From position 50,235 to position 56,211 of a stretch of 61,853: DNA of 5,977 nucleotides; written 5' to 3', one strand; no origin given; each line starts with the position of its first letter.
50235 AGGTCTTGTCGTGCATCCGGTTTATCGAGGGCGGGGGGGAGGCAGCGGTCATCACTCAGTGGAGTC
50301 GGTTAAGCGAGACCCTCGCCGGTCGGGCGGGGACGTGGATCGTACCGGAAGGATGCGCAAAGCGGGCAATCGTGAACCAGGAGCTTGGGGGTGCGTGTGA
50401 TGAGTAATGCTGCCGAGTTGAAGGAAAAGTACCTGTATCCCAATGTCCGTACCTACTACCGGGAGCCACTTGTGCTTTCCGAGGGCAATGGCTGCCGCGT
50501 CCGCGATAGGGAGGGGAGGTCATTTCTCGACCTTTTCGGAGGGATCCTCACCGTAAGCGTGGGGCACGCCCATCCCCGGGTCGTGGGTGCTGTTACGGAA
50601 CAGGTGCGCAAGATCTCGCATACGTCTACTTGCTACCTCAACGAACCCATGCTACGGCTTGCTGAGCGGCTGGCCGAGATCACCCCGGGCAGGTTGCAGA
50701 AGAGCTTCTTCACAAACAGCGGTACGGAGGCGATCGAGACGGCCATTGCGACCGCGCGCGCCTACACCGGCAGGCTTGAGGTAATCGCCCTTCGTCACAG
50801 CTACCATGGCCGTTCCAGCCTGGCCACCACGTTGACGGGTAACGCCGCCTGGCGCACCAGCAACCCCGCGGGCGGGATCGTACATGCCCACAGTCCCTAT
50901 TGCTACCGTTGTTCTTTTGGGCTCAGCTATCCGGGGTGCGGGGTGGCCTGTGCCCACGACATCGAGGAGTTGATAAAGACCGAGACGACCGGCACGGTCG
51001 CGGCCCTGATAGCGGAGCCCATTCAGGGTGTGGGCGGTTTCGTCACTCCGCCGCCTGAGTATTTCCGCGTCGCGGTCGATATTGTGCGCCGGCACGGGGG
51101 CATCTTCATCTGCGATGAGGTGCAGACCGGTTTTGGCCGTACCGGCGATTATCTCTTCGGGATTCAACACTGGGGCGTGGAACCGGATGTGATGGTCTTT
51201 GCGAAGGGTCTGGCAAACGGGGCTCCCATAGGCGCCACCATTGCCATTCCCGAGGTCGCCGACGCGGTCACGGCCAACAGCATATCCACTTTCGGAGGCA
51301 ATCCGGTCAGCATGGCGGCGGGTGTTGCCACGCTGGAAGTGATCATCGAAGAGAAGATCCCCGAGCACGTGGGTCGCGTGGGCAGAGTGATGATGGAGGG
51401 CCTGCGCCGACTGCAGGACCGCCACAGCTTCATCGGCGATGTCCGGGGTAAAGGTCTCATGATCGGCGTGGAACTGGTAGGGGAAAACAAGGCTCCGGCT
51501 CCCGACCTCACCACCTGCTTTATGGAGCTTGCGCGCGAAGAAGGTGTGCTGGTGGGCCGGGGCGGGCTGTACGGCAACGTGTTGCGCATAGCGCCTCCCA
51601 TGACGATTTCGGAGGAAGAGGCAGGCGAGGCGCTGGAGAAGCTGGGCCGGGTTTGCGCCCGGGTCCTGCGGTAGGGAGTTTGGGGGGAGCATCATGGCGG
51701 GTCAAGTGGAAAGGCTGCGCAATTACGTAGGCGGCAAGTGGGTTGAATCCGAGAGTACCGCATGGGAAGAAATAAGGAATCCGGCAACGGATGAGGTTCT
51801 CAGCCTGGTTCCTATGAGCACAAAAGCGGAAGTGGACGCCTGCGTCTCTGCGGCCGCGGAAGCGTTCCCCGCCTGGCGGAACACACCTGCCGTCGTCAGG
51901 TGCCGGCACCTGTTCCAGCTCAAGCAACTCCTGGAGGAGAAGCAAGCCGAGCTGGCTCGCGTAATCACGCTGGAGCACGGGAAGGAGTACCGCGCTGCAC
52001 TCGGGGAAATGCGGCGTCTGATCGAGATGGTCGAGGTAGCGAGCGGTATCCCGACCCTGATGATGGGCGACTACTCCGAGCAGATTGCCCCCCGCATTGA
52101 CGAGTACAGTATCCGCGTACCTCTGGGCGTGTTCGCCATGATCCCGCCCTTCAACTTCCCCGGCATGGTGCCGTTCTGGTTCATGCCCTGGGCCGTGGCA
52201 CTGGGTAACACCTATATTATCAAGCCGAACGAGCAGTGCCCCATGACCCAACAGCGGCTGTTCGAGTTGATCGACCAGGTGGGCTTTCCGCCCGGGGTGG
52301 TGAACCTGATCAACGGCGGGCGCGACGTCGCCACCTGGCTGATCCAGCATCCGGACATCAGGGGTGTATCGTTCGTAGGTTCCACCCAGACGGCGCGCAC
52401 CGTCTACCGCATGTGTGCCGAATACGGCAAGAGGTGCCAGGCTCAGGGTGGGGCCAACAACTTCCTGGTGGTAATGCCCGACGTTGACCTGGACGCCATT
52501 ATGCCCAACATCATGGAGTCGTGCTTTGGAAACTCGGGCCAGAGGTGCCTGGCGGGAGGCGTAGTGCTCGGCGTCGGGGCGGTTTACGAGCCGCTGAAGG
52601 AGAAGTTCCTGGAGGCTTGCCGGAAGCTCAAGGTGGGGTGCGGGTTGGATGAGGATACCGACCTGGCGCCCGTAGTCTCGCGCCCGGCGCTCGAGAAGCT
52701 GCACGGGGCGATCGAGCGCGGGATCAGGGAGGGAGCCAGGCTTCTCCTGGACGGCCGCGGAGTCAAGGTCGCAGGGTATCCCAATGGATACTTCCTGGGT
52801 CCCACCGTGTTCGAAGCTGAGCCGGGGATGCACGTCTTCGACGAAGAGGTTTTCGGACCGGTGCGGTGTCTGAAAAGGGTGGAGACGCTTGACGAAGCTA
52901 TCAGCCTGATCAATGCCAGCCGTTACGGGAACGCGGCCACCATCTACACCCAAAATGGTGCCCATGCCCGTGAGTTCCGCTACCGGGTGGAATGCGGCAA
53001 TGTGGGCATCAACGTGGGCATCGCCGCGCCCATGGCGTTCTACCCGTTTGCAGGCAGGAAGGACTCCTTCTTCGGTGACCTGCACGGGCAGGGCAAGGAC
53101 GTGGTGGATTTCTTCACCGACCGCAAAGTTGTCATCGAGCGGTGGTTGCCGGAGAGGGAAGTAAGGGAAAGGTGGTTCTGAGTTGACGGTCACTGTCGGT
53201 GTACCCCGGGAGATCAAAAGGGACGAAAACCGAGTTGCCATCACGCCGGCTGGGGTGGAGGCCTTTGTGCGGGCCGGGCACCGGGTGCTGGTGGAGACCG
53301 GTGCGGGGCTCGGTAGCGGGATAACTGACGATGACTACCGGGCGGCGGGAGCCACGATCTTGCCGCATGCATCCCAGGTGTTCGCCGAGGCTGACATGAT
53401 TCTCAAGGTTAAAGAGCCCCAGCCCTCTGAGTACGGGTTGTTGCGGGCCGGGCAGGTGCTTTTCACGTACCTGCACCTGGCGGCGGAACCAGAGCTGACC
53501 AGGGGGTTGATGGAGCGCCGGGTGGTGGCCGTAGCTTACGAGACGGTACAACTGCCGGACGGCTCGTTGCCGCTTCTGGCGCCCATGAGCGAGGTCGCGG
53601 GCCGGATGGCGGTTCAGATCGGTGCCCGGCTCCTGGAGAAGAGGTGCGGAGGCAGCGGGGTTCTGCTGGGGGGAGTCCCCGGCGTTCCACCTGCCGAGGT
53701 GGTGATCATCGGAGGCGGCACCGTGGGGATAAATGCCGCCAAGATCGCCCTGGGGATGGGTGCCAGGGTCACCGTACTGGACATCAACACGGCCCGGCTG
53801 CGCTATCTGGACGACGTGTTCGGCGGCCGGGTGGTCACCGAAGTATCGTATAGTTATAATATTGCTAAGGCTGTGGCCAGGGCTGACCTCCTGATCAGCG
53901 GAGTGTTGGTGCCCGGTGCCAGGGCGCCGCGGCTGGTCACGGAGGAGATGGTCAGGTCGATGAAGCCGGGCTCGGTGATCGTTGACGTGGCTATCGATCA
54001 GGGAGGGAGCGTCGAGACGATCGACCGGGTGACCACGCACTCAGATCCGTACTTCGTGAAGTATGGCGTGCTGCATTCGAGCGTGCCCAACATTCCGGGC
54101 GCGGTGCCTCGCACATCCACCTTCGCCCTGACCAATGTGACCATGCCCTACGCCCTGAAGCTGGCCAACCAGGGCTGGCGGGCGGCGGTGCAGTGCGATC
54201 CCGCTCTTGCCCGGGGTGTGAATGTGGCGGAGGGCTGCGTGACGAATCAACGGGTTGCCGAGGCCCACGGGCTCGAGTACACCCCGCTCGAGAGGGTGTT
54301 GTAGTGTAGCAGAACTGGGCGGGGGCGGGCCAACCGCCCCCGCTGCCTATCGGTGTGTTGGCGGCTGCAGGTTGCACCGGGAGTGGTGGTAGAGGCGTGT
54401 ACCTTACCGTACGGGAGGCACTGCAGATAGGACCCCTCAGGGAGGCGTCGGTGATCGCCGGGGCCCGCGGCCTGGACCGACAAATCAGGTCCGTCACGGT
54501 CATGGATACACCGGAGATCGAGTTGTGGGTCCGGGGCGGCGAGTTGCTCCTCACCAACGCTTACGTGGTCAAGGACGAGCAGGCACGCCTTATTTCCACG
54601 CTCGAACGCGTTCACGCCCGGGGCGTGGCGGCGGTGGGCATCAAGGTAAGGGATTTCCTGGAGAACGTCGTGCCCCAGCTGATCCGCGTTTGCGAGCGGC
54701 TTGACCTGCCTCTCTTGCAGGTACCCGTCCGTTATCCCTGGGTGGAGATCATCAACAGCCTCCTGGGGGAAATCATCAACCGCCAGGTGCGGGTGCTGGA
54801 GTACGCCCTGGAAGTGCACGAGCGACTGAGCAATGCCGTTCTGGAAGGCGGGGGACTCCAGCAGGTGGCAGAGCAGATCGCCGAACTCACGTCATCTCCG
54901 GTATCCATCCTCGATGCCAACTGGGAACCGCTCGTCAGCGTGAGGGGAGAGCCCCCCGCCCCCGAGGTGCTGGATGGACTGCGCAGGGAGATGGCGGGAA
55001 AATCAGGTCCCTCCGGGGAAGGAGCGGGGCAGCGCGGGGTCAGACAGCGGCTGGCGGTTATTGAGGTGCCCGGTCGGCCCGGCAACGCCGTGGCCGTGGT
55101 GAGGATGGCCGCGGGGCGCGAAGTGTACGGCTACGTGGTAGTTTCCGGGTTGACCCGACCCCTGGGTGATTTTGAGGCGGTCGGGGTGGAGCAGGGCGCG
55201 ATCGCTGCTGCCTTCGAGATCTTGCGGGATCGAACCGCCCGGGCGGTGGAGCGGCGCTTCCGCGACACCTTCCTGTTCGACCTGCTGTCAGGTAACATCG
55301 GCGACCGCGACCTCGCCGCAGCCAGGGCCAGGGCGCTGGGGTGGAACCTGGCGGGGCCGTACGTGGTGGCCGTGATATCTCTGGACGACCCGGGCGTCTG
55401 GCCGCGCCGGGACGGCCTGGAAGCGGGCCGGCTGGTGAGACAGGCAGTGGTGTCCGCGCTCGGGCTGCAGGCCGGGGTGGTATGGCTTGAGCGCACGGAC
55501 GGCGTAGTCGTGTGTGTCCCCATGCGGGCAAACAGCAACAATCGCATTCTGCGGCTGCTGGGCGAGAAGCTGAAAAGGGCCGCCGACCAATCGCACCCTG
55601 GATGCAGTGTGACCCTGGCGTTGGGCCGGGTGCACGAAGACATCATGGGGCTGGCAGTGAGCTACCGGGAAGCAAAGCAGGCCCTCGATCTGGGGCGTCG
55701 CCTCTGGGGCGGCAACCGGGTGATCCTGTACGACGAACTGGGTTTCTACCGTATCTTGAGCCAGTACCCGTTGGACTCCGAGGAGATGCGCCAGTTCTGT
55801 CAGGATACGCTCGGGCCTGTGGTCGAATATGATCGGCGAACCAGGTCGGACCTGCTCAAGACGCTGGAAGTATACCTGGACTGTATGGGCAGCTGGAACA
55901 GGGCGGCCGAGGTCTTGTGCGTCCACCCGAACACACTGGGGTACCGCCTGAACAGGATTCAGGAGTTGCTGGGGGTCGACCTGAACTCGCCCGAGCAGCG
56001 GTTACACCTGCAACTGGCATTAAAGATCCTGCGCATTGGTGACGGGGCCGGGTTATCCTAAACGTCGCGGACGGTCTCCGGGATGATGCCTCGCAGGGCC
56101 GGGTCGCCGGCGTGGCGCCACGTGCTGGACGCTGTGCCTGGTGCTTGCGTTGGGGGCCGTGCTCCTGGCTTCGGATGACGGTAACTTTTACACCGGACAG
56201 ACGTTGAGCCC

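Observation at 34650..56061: Roughly 20 kb catabolic supercluster suggesting an undescribed ADI-like, ATP-yielding pathway for guanidino/ureido derivatives of omega-amino compounds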

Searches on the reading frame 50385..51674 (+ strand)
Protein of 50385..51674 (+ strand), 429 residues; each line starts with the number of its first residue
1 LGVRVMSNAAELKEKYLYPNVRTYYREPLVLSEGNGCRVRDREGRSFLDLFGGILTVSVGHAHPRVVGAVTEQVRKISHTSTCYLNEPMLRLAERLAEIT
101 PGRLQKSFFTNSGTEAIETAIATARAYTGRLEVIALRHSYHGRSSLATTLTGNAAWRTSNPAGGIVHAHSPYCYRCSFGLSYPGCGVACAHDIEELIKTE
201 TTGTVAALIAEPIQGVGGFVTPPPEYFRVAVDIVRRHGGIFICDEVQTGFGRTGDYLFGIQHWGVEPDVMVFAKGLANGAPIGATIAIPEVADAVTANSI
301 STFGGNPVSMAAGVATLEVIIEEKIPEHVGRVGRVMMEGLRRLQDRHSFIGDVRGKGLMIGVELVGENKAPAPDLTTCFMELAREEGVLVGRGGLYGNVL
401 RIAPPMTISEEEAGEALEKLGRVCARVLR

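Call 4: search_protein_families(library=pfam, proteins=[window:50385-51674:+])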
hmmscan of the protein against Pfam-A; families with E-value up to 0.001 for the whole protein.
window:50385-51674:+ (429 aa): 1 family
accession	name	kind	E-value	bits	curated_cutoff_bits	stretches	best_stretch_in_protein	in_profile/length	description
PF00202.27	Aminotran_3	-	2.2e-101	339.9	30.5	1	28-422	10-401/403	Aminotransferase class-III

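Call 6: search_protein_families(library=ncbifam, proteins=[window:50385-51674:+], max_evalue=0.00001)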
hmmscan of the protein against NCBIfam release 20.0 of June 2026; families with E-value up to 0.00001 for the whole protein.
window:50385-51674:+ (429 aa): 69 families (the best 25 are shown)
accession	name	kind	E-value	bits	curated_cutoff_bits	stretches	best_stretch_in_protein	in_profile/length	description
NF005993.0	PRK08117.1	subfamily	3.8e-111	371.8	574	1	7-426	6-429/433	aspartate aminotransferase family protein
NF004426.0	PRK05769.1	equivalog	1e-107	360.7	552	1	13-423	24-436/441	acetyl ornithine aminotransferase family protein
NF006228.0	PRK08360.1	equivalog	3.6e-99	332.4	608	1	17-423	14-423/443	aspartate aminotransferase family protein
NF004799.0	PRK06148.1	subfamily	7.9e-99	332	1128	1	10-427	589-1011/1015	hypothetical protein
NF002874.0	PRK03244.1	equivalog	3.8e-95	319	457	1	7-426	5-394/399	acetylornithine transaminase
NF004718.0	PRK06062.1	subfamily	1.1e-93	314.2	472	1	25-425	36-447/454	hypothetical protein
NF004714.0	PRK06058.1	subfamily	7.4e-92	308.3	639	1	28-423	43-443/447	4-aminobutyrate--2-oxoglutarate transaminase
TIGR00707.1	argD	subfamily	1.8e-90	303.5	410.05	1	21-424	3-380/381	acetylornithine/succinylornithine family transaminase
NF005683.0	PRK07481.1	subfamily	4e-90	303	575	1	23-420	24-443/453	hypothetical protein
TIGR00700.1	GABAtrnsam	equivalog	5.7e-88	295.3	506.65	1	31-420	19-414/420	4-aminobutyrate--2-oxoglutarate transaminase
NF004800.0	PRK06149.1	equivalog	8e-87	292.3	973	1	14-423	554-967/972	aminotransferase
NF002325.0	PRK01278.1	subfamily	2.5e-84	283.2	372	1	21-426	7-388/395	acetylornithine transaminase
NF005376.0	PRK06918.1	equivalog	4.9e-84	282.3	676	1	28-418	37-435/451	4-aminobutyrate--2-oxoglutarate transaminase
NF045634.1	LeuMetRace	equivalog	1.1e-83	281.4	800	1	22-425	19-425/432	leucine/methionine racemase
NF005375.0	PRK06917.1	equivalog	6.8e-82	275.6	535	1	19-425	9-437/448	aspartate aminotransferase family protein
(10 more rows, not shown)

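Call 38: search_solved_structures(query=window:50385-51674:+, max_evalue=1e-60)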
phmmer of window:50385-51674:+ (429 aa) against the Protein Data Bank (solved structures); distinct sequences matched with E-value up to 1e-60: 31.
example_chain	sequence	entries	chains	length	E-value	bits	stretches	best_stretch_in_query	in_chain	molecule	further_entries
9wrf_A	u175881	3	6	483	5.1e-84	286.3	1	10-418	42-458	Broad substrate specificity amino-acid racemase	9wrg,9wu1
3r4t_A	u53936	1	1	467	5.1e-72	246.8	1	31-424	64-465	4-aminobutyrate aminotransferase GabT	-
9wqz_A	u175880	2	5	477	6.3e-72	246.5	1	27-423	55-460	Alanine/serine racemase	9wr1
6io1_A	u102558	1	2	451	6.5e-71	243.1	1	16-423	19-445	Aminotransferase, class III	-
6tor_A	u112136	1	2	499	6.6e-71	243.1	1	11-424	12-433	Ethanolamine-phosphate phospho-lyase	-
1szk_A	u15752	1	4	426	1.7e-70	241.8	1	28-421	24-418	4-aminobutyrate aminotransferase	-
1sf2_A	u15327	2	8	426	1.7e-70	241.8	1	28-421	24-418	4-aminobutyrate aminotransferase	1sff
1szu_A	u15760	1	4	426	6.1e-70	239.9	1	28-421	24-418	4-aminobutyrate aminotransferase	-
1szs_A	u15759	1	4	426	1.4e-69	238.7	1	28-421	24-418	4-aminobutyrate aminotransferase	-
3oks_A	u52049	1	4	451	2e-69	238.2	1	33-423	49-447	4-aminobutyrate transaminase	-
6wj8_A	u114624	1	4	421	2.3e-69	238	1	36-424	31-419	4-aminobutyrate aminotransferase PuuE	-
2zuk_A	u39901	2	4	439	5.8e-69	236.7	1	26-424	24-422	Alpha-amino-epsilon-caprolactam racemase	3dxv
3dxw_A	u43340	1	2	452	6.7e-69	236.5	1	26-424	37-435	Alpha-amino-epsilon-caprolactam racemase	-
5m4b_A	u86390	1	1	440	7.9e-69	236.3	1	28-421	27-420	Aminotransferase class-III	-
6s54_A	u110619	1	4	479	1.1e-68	235.8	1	24-423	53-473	Aspartate aminotransferase family protein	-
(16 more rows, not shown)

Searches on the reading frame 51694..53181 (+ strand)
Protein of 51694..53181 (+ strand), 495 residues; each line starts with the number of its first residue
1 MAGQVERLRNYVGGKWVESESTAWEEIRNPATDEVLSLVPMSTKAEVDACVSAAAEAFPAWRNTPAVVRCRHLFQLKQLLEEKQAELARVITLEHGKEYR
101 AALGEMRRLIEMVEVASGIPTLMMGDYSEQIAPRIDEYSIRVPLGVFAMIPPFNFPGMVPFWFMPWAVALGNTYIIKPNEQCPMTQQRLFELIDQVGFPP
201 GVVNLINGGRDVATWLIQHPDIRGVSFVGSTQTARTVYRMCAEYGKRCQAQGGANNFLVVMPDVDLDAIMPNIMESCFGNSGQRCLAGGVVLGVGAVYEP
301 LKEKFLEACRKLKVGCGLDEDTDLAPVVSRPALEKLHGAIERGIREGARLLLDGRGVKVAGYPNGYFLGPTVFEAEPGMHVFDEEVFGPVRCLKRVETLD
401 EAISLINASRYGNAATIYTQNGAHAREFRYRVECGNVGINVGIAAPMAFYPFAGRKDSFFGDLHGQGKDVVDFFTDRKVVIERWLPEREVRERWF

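Call 4: search_protein_families(library=pfam, proteins=[window:51694-53181:+])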
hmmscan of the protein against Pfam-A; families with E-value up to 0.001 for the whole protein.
window:51694-53181:+ (495 aa): 1 family
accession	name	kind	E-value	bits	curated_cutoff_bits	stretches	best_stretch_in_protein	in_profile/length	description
PF00171.27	Aldedh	-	3.5e-133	445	23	1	16-480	1-461/461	Aldehyde dehydrogenase family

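Call 6: search_protein_families(library=ncbifam, proteins=[window:51694-53181:+], max_evalue=0.00001)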
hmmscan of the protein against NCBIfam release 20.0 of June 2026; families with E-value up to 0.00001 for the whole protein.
window:51694-53181:+ (495 aa): 40 families (the best 25 are shown)
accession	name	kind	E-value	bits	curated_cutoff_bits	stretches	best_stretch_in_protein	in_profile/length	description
TIGR01722.1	MMSDH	subfamily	5.7e-161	536.4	448.5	1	9-484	2-477/477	CoA-acylating methylmalonate-semialdehyde dehydrogenase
NF042993.1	AlphKGSA_gudD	equivalog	4.2e-102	342.4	770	1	7-481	3-479/481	alpha-ketoglutaric semialdehyde dehydrogenase GucD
NF052305.1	DioxValDhHalo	equivalog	4.1e-93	312.9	750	1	6-483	3-482/483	2,5-dioxovalerate dehydrogenase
TIGR01804.1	BADH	equivalog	1.8e-87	293.8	668.6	1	11-462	1-453/467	betaine-aldehyde dehydrogenase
TIGR02299.1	HpaE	equivalog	8.5e-83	278.6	638.35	1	10-480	3-474/488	5-carboxymethyl-2-hydroxymuconate semialdehyde dehydrogenase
NF010000.0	PRK13473.1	subfamily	1.9e-81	274.1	615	1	9-462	4-454/475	aminobutyraldehyde dehydrogenase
NF009725.0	PRK13252.1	equivalog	1.7e-79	267.5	593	1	6-480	5-477/488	betaine-aldehyde dehydrogenase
NF045735.1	PaDhStyDPseudo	equivalog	1.7e-77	261.1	850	1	10-481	5-480/483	phenylacetaldehyde dehydrogenase StyD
TIGR01780.1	SSADH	subfamily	1.2e-76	258.5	646.35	1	28-462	2-434/448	succinate-semialdehyde dehydrogenase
NF002852.0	PRK03137.1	subfamily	1.1e-74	252.1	648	1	12-484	41-514/514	L-glutamate gamma-semialdehyde dehydrogenase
NF006916.0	PRK09407.1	equivalog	6.8e-71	239.4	521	1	18-485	29-496/526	succinic semialdehyde dehydrogenase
NF045736.1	PaDhStyDRhodo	equivalog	4e-70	236.7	800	1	11-465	6-462/479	phenylacetaldehyde dehydrogenase StyD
NF040648.1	lactal_redase_Meth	equivalog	4.4e-70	237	650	1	12-462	3-444/463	lactaldehyde dehydrogenase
NF050084.1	pip_6_carb_DH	equivalog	8.2e-70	236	730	1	28-457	2-437/475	L-piperidine-6-carboxylate dehydrogenase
NF007497.0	PRK10090.1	equivalog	1e-68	232.3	500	1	7-463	6-460/480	aldehyde dehydrogenase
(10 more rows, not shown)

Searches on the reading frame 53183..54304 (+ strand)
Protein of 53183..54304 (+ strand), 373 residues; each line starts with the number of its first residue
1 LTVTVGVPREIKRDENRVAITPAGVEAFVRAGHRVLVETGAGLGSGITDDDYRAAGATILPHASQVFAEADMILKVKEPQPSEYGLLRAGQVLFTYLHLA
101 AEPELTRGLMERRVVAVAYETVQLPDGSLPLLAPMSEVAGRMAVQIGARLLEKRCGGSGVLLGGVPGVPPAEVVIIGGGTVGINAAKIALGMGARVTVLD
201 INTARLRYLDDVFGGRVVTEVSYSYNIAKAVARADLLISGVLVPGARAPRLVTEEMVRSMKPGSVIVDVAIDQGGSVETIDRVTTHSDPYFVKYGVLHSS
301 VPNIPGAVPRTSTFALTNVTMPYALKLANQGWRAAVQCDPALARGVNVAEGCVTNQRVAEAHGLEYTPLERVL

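Call 4: search_protein_families(library=pfam, proteins=[window:53183-54304:+])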
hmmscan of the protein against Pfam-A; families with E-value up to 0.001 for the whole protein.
window:53183-54304:+ (373 aa): 7 families
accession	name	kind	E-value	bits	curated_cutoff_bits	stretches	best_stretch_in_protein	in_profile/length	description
PF01262.27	AlaDh_PNT_C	-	1e-83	280.5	23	1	143-355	1-213/214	Alanine dehydrogenase/PNT, C-terminal domain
PF05222.21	AlaDh_PNT_N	-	1.9e-51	174.3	30.4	1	6-139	1-136/136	Alanine dehydrogenase/PNT, N-terminal domain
PF00070.33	Pyr_redox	-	1.1e-05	26.3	22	1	173-219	2-48/82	Pyridine nucleotide-disulphide oxidoreductase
PF02826.25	2-Hacid_dh_C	-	1.9e-05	24.5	25.1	1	172-270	38-127/178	D-isomer specific 2-hydroxyacid dehydrogenase, NAD binding domain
PF07992.20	Pyr_redox_2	-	5.8e-05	23.1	26.1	1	170-214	142-186/291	Pyridine nucleotide-disulphide oxidoreductase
PF01488.26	Shikimate_DH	-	0.00017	22.1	24.3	1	171-271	13-113/138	Shikimate / quinate 5-dehydrogenase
PF02882.25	THF_DHG_CYH_C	-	0.00028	20.7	27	0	221-275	67-113/160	Tetrahydrofolate dehydrogenase/cyclohydrolase, NAD(P)-binding domain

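Call 6: search_protein_families(library=ncbifam, proteins=[window:53183-54304:+], max_evalue=0.00001)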
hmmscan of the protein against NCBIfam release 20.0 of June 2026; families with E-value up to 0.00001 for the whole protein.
window:53183-54304:+ (373 aa): 4 families
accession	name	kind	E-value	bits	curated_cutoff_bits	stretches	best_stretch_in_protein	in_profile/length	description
TIGR00518.1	alaDH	equivalog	2.8e-166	553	391.85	1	4-373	2-369/370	alanine dehydrogenase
NF006942.0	PRK09424.1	equivalog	1e-49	169.6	383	2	4-201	2-196/510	Re/Si-specific NAD(P)(+) transhydrogenase subunit alpha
TIGR00561.1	pntA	equivalog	7.7e-43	146.9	444.4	2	5-201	2-195/511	Re/Si-specific NAD(P)(+) transhydrogenase subunit alpha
NF006162.0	PRK08306.1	equivalog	9.2e-07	28.5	261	1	172-276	156-249/297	dipicolinate synthase subunit DpsA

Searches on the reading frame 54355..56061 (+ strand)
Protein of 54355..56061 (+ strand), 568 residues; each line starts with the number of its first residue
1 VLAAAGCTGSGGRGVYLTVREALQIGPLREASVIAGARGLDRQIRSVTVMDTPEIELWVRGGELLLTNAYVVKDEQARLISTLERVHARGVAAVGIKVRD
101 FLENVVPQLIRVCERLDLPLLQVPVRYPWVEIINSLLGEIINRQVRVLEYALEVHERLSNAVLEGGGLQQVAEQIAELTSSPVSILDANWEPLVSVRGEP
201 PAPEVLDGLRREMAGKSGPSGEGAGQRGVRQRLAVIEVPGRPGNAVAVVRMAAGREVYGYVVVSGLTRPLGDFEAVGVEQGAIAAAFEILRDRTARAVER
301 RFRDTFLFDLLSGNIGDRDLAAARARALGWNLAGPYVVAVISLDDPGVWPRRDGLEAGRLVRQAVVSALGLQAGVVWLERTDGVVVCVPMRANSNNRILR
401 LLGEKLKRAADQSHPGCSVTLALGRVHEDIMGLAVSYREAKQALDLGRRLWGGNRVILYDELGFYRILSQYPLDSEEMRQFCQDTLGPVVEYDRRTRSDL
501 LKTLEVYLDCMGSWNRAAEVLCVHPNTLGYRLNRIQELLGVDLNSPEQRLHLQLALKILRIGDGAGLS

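Call 4: search_protein_families(library=pfam, proteins=[window:54355-56061:+])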
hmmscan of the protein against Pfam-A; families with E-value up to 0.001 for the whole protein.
window:54355-56061:+ (568 aa): 3 families
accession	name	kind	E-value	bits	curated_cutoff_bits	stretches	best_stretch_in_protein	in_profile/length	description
PF07905.16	PucR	-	3.7e-30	105.1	33.5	1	22-140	2-118/118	Purine catabolism regulatory protein-like family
PF13556.12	HTH_30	-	1.4e-24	86.1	27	1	500-558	1-59/59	PucR C-terminal helix-turn-helix domain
PF17853.6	GGDEF_2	-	6.9e-20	71.9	24.5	1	317-446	5-116/116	GGDEF-like domain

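Call 6: search_protein_families(library=ncbifam, proteins=[window:54355-56061:+], max_evalue=0.00001)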
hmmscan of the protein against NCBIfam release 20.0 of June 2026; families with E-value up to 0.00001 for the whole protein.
window:54355-56061:+ (568 aa): 4 families
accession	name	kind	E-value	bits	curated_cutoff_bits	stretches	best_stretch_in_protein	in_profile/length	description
NF058503.1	SprTransRegAdeR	equivalog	3.4e-26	92.2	700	1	244-560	92-400/403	sporulation transcriptional activator AdeR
NF045769.1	TransActPmfR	equivalog_domain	3.3e-13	49.1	800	1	477-547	381-450/470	transcciptional activator PmfR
NF008550.0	PRK11477.1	equivalog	5.4e-13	48.6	612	1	297-558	126-381/385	CdaR family transcriptional regulator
NF050824.1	TransRegRv1453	equivalog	1.6e-08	33.8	600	1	417-560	266-400/404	Rv1453 family transcriptional regulator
